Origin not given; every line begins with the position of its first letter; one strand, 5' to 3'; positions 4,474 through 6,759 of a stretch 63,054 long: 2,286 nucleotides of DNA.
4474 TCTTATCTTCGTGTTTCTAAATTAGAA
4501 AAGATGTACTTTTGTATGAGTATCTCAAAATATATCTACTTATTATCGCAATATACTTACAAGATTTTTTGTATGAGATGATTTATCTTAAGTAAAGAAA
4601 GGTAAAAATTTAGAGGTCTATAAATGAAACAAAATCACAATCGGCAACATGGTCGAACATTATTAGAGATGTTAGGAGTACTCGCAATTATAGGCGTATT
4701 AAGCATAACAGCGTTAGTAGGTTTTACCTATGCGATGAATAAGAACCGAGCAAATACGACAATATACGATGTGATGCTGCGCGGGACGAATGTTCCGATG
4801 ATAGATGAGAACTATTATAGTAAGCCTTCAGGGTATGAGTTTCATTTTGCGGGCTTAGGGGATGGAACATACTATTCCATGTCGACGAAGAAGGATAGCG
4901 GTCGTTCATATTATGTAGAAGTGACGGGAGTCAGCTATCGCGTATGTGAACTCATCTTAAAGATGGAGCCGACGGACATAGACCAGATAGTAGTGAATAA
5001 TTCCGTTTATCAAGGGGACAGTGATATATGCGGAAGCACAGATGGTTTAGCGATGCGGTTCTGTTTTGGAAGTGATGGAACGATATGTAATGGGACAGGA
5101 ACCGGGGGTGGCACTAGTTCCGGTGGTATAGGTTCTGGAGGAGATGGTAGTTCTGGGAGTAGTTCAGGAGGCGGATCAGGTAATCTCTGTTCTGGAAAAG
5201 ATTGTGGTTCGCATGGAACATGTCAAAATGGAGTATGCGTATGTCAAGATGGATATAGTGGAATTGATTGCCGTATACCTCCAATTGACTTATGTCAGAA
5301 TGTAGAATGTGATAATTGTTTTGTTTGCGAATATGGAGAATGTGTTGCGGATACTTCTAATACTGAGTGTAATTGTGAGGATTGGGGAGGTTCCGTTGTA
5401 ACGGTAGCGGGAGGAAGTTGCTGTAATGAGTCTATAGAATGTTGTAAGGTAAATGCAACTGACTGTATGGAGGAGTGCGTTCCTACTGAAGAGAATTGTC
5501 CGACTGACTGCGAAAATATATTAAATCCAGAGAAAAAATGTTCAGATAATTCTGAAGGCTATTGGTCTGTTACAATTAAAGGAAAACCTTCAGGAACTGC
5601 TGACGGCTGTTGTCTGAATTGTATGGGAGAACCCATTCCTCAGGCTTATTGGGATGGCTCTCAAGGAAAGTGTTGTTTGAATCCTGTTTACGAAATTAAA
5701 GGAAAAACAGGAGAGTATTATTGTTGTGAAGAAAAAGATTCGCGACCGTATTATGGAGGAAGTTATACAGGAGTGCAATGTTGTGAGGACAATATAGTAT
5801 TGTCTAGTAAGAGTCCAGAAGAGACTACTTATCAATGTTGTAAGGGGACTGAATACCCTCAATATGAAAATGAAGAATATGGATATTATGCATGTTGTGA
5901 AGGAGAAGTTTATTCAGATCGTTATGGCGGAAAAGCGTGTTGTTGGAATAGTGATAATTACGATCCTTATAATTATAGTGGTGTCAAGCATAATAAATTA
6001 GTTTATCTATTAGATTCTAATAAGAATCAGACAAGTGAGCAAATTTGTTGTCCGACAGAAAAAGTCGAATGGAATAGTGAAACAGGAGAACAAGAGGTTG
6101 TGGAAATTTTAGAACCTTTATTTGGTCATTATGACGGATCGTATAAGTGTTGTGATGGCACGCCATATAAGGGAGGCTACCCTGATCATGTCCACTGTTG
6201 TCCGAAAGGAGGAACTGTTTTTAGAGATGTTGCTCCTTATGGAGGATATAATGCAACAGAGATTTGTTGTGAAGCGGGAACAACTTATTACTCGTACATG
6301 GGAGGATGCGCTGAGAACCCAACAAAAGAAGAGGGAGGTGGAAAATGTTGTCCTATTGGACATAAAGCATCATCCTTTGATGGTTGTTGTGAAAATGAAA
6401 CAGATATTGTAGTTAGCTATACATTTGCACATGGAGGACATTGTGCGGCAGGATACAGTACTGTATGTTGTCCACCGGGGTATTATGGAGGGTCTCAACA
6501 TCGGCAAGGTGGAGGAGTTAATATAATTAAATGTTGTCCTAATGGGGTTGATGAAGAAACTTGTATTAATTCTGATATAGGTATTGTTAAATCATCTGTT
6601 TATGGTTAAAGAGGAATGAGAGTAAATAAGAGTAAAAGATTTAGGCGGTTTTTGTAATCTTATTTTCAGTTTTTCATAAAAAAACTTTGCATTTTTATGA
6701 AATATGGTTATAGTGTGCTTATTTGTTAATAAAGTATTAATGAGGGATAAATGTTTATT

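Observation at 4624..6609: A prepilin-type leader fused to about 650 aa of eukaryote-like, cysteine-rich sequence (EGF-like module plus CC-doublet repeats)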

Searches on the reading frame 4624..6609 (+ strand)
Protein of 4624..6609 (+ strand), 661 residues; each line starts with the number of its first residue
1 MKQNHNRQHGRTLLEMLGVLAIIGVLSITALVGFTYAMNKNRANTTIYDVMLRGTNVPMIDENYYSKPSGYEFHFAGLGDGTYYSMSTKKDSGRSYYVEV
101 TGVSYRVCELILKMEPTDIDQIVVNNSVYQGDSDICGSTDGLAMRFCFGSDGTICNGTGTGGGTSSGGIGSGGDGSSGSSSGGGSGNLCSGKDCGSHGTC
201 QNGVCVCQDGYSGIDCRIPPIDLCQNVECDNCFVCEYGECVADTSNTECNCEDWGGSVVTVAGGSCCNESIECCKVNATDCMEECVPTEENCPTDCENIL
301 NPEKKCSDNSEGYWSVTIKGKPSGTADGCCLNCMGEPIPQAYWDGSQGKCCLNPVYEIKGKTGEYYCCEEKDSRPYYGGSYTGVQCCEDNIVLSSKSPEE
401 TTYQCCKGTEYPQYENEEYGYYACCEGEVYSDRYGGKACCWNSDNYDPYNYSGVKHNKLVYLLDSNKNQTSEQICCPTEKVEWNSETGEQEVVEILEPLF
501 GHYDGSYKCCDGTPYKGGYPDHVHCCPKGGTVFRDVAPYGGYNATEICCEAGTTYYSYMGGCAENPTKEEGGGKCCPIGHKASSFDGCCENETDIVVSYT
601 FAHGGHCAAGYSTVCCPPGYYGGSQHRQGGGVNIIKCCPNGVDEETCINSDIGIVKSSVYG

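Call 3: search_protein_families(library=pfam, proteins=[window:4624-6606:+], max_evalue=10)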
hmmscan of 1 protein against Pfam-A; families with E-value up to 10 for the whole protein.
window:4624-6606:+ (661 aa): 2 families
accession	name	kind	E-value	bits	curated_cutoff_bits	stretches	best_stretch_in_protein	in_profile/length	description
PF07974.19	EGF_2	-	0.00038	21.2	22.1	1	189-216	1-32/32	EGF-like domain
PF07963.17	N_methyl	-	0.00071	19.5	21.2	1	6-30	2-26/27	Prokaryotic N-terminal methylation motif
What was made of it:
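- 5188..5271 (+): EGF-like six-Cys module, residues 189-216. Pfam EGF_2, 21.2 bits against cut-off 22.1 (call 3).
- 5272..5607 (+): Cys-rich region without a family assignment, residues 217-328; carries the first two CC doublets. Most of it (from about residue 240) is shared with a few paralogues. No Pfam hit (call 3).
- On EGF-like domain: EGF_2 scores 21.2 against 22.1 bits in the window protein (call 3).
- On Granulin: Not among the Pfam matches at E<=10, which were only EGF_2 and N_methyl (call 3).
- Closest known: Granulin and other CC-doublet beta-hairpin stacks. Different: No Pfam hit to any family other than EGF_2 and N_methyl, so none to granulin or Giardia VSP families (call 3).
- Checked: This is just under the gathering score of 21.2 (call 3). 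Pfam EGF_2 gives E=3.8e-4, 21.2 bits against a cut-off of 22.1 (call 3).
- The window protein itself scores just below the curated cut-offs for N_methyl and EGF_2 (call 3). In this protein only ~30 aa are EGF-like, at borderline score (call 3).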

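Call 4: search_protein_families(library=ncbifam, proteins=[window:4624-6606:+], max_evalue=10)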
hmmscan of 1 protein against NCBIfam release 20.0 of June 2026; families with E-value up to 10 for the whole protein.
window:4624-6606:+ (661 aa): 6 families
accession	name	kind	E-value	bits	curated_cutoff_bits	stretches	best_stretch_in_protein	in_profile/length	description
TIGR01708.2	typeII_sec_gspH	equivalog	0.011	15.7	80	1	8-45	1-38/169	type II secretion system minor pseudopilin GspH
TIGR02532.1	IV_pilin_GFxxxE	domain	0.021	14.7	16.3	1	12-30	5-23/24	prepilin-type N-terminal cleavage/methylation domain-containing protein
NF007800.0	PRK10506.1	equivalog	0.046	13.5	158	1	2-46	2-46/163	prepilin peptidase-dependent protein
TIGR01710.1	typeII_sec_gspG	equivalog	0.093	12.8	88.85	1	10-47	2-37/134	type II secretion system major pseudopilin GspG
NF040999.1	pilin_ComGC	equivalog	0.21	11.8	75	1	9-28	2-21/84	competence type IV pilus major pilin ComGC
NF038304.1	EPS_HpsC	equivalog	0.65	9.5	200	1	3-38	15-49/318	hormogonium polysaccharide secretion pseudopilin HpsC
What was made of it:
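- On Type IV pilin / type IV filament subunit (class III signal peptide protein): Window protein: 19.5 against 21.2 bits and 14.7 against 16.3 bits (calls 3, 4).
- On T2SS pseudopilin (GspG-K): GspH scores 15.7 against 80 and GspG 12.8 against 88.85, with only the N-terminal helix matching (call 4).
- Checked: TIGR02532 scores 14.7 against a cut-off of 16.3 (call 4).
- Pfam and NCBIfam scores for the motif are below the curated cut-offs in the window protein (calls 3, 4).
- Tried and rejected: T2SS pseudopilin identity: scores are far below cut-offs (call 4).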

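Call 5: find_homologous_proteins(query=window:4624-6606:+, max_evalue=0.001)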
Query window:4624-6606:+ (661 aa): 163 proteins with E <= 0.001 among 8000 candidates; the best 120 are listed.
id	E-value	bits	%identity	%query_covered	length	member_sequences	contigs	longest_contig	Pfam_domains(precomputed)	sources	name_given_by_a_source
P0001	0.0e+0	1284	82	100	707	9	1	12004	-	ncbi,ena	-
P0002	2.0e-113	398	73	23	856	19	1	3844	-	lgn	-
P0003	2.8e-106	375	49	65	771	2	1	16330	-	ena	-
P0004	4.5e-105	371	69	36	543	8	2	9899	PF07974.20,PF25024.1,PF23106.2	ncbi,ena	-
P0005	2.1e-99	352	68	38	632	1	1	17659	PF07974.20,PF23106.2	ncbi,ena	-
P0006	2.1e-98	349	72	33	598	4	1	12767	-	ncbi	-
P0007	6.9e-98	347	72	33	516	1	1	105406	-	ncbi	-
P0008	1.4e-95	339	71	33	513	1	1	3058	-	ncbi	-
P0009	2.0e-94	335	66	37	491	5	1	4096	-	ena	-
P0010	2.2e-94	335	67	38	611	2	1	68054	PF07974.20,PF23106.2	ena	-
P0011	2.3e-94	335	71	37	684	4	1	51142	-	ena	-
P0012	9.4e-93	330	92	24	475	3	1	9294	-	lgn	-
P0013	1.3e-92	329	68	37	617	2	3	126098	PF07974.20,PF23106.2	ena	-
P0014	2.9e-92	328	66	37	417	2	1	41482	-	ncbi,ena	-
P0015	1.4e-91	326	67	36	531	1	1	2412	PF07974.20,PF23106.2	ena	-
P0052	3.0e-79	285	59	38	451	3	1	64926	PF23106.2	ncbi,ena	-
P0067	1.8e-76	276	82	23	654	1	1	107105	PF04706.19,PF01683.24,PF21164.3,PF23416.2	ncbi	-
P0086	4.8e-66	242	33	77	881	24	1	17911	-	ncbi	-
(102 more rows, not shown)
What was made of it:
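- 4624..6609 (+): Complete family member, 661 aa: modular prepilin. 163 homologues at E<=1e-3 (call 5).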

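Call 24: find_encoding_contigs(protein=P0052, flank=10000, max_places=3)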
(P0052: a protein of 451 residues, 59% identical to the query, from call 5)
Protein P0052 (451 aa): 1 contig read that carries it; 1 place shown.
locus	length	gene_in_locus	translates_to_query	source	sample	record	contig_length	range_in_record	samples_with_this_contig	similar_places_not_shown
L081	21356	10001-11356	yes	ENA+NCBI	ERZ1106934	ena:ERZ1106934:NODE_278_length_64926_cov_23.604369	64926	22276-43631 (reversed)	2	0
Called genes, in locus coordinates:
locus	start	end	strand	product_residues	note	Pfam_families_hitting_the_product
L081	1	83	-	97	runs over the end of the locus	-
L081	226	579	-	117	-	PF04956:TrbC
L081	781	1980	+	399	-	-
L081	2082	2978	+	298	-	PF10671:TcpQ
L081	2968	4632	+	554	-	PF00263:Secretin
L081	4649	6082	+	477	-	PF06864:PAP_PilO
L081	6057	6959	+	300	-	-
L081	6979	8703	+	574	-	PF00437:T2SSE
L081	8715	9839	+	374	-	PF00482:T2SSF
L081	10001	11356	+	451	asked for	PF23106:EGF_Teneurin (weak)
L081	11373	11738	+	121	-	-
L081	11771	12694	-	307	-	PF01300:Sua5_yciO_yrdC, PF03481:Sua5_C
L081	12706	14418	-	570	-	-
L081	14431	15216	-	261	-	-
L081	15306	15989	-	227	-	PF01863:YgjP-like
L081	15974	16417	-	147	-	-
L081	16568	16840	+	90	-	-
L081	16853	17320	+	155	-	-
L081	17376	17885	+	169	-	PF00300:His_Phos_1 (faint)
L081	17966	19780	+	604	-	PF00213:OSCP, PF02874:ATP-synt_ab_N, PF00006:ATP-synt_ab, PF00306:ATP-synt_ab_C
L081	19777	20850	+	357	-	PF00231:ATP-synt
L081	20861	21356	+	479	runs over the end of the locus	PF02874:ATP-synt_ab_N, PF00006:ATP-synt_ab, PF22919:ATP-synt_VA_C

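Call 25: find_encoding_contigs(protein=P0001, flank=10000, max_places=3)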
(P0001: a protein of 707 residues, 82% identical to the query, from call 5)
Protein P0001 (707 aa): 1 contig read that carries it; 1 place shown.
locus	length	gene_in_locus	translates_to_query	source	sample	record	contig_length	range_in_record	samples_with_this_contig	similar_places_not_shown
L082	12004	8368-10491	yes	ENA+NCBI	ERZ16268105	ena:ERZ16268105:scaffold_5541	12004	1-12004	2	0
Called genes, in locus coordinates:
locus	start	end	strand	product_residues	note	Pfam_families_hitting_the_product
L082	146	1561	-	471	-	PF00224:PK, PF02887:PK_C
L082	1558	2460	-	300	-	PF01263:Aldose_epim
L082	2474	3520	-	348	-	PF00989:PAS, PF13426:PAS_9, PF08447:PAS_3, PF00990:GGDEF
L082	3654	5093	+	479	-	PF19295:SufBD_N, PF01458:SUFBD_core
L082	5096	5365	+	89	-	-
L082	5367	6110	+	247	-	PF02463:SMC_N (faint), PF00005:ABC_tran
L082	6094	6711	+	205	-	PF01458:SUFBD_core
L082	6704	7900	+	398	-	PF00266:Aminotran_5, PF00155:Aminotran_1_2, PF01041:DegT_DnrJ_EryC1, PF01053:Cys_Met_Meta_PP (faint)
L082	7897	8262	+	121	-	PF01883:FeS_assembly_P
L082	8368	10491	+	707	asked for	-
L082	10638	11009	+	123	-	PF02699:YajC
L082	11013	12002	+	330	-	?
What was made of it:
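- Checked: The orthologue also sits directly upstream of yajC-secD in another species (call 25).
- Tried and rejected: Recent horizontal "insert": linkage to yajC is conserved in the orthologue (call 25).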

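Call 49: find_encoding_contigs(protein=window:4624-6609:+, flank=2000, max_places=4)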
Protein window:4624-6609:+ (661 aa): no gene with exactly this product is on record in the collection.
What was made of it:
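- On Type IV pilin / type IV filament subunit (class III signal peptide protein): The rest of this genome was not available (call 49).
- Tried and rejected: Looking up the window protein in the contig index found no record (call 49).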

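Call 52: search_protein_families(library=pfam, alignment_id=A3, max_evalue=0.001)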
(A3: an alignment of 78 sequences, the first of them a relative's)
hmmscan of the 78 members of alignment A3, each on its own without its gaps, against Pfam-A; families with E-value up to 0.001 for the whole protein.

A. member 1, P0001 (707 aa): 2 families
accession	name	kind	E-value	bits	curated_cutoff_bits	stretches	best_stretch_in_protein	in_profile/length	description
PF07974.19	EGF_2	-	6.2e-05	23.7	22.1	1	235-262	1-32/32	EGF-like domain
PF07963.17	N_methyl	-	6.4e-05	22.8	21.2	1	48-72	3-27/27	Prokaryotic N-terminal methylation motif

B. families by the number of members that match (of 78 scanned): 11 families
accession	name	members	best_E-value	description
PF23106.1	EGF_Teneurin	15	4.3e-12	Teneurin-like EGF domain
PF07974.19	EGF_2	14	1.4e-07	EGF-like domain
PF23416.1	DUF7107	13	8.2e-22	Domain of unknown function (DUF7107)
PF07963.17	N_methyl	11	4.8e-05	Prokaryotic N-terminal methylation motif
PF21164.2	Dumpy_DPY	3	6.5e-14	Dumpy, DPY module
PF25024.1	EGF_TEN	3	8.2e-12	Teneurin EGF domain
PF01683.23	EB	2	7.2e-11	EB module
PF04706.18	Dickkopf_N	1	3.9e-10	Dickkopf N-terminal cysteine-rich region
PF02989.19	DUF228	1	3e-06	Lyme disease proteins of unknown function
PF24656.1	CEPT76_peptidase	1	0.0004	CEP76 peptidase-like domain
PF23091.2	TNFR_ELAPOR1_6th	1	0.00073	ELAPOR1-like, TNF receptor-like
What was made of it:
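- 5188..5271 (+): EGF_2 or EGF_Teneurin is found in 14-15 of 78 members (call 52).
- On Type IV pilin / type IV filament subunit (class III signal peptide protein): 11 of 78 members match at E<=1e-3 (call 52).
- On EGF-like domain: The orthologue scores 23.7 (call 52).
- Checked: The 82%-identical orthologue P0001 passes both the N_methyl cut-off (22.8 bits) and the EGF_2 cut-off (23.7 bits) (call 52).
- The orthologue passes the N_methyl cut-off (call 52). Family members carry EGF_2, EGF_Teneurin, Dumpy_DPY, EB, Dickkopf_N and a TNFR-like match (call 52).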

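Call 53: list_cluster_members(proteins=[P0001, P0004, P0052, P0067, P0086, P0007])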
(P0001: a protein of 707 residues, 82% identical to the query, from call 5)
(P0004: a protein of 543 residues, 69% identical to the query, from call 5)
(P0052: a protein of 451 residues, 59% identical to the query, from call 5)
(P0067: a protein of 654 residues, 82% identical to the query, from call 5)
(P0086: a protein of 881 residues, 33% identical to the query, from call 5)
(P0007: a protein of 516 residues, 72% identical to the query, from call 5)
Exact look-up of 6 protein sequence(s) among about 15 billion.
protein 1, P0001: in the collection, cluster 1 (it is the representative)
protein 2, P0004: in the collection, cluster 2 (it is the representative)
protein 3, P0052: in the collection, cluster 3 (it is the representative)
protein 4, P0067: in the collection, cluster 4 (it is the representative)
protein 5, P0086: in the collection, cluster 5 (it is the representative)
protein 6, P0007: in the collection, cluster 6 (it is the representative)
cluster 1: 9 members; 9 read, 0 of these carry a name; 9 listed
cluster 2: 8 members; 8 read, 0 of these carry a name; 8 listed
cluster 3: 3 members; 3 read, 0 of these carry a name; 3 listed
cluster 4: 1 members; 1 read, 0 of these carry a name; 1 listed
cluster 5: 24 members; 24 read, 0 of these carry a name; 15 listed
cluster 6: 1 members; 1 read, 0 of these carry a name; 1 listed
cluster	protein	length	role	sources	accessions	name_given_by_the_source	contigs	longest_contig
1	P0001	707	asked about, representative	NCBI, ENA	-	-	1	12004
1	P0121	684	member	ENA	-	-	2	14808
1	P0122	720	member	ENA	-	-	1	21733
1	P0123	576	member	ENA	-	-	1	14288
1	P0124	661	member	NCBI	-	-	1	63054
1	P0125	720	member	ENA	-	-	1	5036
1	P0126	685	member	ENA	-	-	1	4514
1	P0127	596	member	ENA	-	-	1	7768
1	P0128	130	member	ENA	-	-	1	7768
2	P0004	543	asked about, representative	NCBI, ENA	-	-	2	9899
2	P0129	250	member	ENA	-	-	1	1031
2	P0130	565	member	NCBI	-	-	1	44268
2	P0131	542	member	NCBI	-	-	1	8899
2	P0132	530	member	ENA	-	-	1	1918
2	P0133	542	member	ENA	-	-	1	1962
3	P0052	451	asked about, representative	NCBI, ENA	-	-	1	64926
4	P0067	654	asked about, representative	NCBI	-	-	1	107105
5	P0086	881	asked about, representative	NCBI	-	-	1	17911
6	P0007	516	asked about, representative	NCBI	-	-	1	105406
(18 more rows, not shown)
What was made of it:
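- Tried and rejected: Cluster membership later showed that the window is a whole 63,054-bp NCBI contig (call 53).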

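Call 76: search_protein_families(library=pfam, proteins=[L081:11373-11735:+, L081:781-1977:+], max_evalue=0.01)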
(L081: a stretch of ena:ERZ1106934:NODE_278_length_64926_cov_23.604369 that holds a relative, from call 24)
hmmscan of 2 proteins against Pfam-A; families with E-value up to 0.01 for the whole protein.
L081:11373-11735:+ (121 aa): 0 families

L081:781-1977:+ (399 aa): 0 families

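Call 77: search_protein_families(library=ncbifam, proteins=[L081:781-1977:+, L081:2082-2975:+, L081:2968-4629:+, L081:4649-6079:+, L081:6057-6956:+, L081:6979-8700:+, L081:8715-9836:+, L081:12706-14415:-, L081:226-576:-], max_evalue=0.001)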
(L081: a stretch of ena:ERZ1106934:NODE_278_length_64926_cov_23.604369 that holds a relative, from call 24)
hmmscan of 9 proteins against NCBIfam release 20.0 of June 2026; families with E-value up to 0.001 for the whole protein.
L081:781-1977:+ (399 aa): 0 families

L081:2082-2975:+ (298 aa): 1 family
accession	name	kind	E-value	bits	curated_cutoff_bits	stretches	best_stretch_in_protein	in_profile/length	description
NF046106.1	ResusProRpf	equivalog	0.00059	19.5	180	1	125-257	131-251/258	resuscitation-promoting factor Rpf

L081:2968-4629:+ (554 aa): 4 families
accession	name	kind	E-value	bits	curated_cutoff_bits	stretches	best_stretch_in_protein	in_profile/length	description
TIGR02520.1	pilus_B_mal_scr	equivalog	8.9e-80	268.7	287.65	1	134-538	121-511/513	PilN family type IVB pilus formation outer membrane protein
TIGR02519.1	pilus_MshL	equivalog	2e-29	102.5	250.2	1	238-427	4-200/290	pilus (MSHA type) biogenesis protein MshL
TIGR02517.1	type_II_gspD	equivalog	7.6e-07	28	351.35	1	217-419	301-499/600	type II secretion system secretin GspD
TIGR02516.1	type_III_yscC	equivalog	0.00011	20.9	238.45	1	238-414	204-360/463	type III secretion system outer membrane ring subunit SctC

L081:4649-6079:+ (477 aa): 0 families

L081:6057-6956:+ (300 aa): 1 family
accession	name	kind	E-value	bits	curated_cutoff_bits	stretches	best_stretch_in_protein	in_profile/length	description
TIGR03021.1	pilP_fam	equivalog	3.3e-15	57.2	34.65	1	162-271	16-118/119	type IV pilus biogenesis protein PilP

L081:6979-8700:+ (574 aa): 17 families
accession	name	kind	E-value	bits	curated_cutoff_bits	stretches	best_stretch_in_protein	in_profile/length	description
TIGR02533.1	type_II_gspE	equivalog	6.1e-73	246.1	630.25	1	131-565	87-486/486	type II secretion system ATPase GspE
TIGR02538.1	type_IV_pilB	equivalog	2.3e-61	208.1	675.65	1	129-565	157-562/564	type IV-A pilus assembly ATPase PilB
NF007755.0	PRK10436.1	equivalog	2.5e-54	184.7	617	1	139-568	71-462/465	type II secretion system protein GspE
NF053534.1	T4PilAsmATPsTfpB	equivalog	1.3e-52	179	850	1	160-563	208-580/584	type IV pilus assembly ATPase TfpB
NF041000.1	ATPase_ComGA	equivalog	1.9e-40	138.5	300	1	159-453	2-266/267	competence type IV pilus ATPase ComGA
TIGR01420.1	pilT_fam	subfamily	3.9e-33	115.1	319.1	1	296-451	112-267/343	PilT/PilU family type 4a pilus ATPase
TIGR02525.1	plasmid_TraJ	equivalog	9.5e-18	64.3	368.3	1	296-434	140-276/372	plasmid transfer ATPase TraJ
NF058587.1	archaellum_moto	equivalog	1.7e-17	63.4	550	1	309-427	278-393/527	archaellum flagellar ATPase motor FlaI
TIGR02524.1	dot_icm_DotB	equivalog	3.9e-13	49.3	463.3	1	306-427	134-256/358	Dot/Icm type IV secretion system ATPase DotB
TIGR02788.1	VirB11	equivalog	4.6e-13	48.9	249.95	1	309-432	147-267/308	P-type DNA transfer ATPase VirB11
TIGR03819.1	heli_sec_ATPase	hypoth_equivalog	1e-11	44.7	373.15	1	286-431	158-301/340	TadA family conjugal transfer-associated ATPase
TIGR02782.1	TrbB_P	equivalog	3.8e-11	42.8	304.55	1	309-430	139-255/303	P-type conjugative transfer ATPase TrbB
NF010469.0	PRK13894.1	subfamily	1.4e-09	37.8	508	1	309-430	152-267/320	conjugal transfer ATPase TrbB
NF053672.1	bindosome_BasE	exception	2.7e-09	36.3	1000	1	308-428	272-389/512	bindosome assembly system ATPase subunit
NF010407.0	PRK13833.1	subfamily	2.3e-08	33.9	499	1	309-433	147-265/323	conjugal transfer protein TrbB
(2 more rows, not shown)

L081:8715-9836:+ (374 aa): 6 families
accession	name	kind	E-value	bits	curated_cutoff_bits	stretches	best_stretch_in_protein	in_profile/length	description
TIGR02120.1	GspF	equivalog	7.6e-18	64.9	424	1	22-361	48-389/401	type II secretion system inner membrane protein GspF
NF007861.0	PRK10573.1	equivalog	2.3e-16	59.9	401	1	33-361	55-386/401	protein transport protein HofC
NF041012.2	T4P_ComGB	equivalog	4.2e-16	59.2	240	1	39-294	3-257/332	competence type IV pilus assembly protein ComGB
NF052607.1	T4PiliAsmPilCThrm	equivalog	1.4e-10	40.9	700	1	44-363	73-394/406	type IV pilus assembly protein PilC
NF047826.1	T3SSXpsF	equivalog_domain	5.3e-09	35.4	650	1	36-361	65-392/405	type II secretion system protein XpsF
NF052606.1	T4PiliAsmPilCMyx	equivalog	2.1e-06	26.8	700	1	112-360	152-405/419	type IV pilus assembly protein PilC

L081:12706-14415:- (569 aa): 0 families

L081:226-576:- (116 aa): 0 families
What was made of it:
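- A secretin of the PilN type IVb family is present (call 77).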
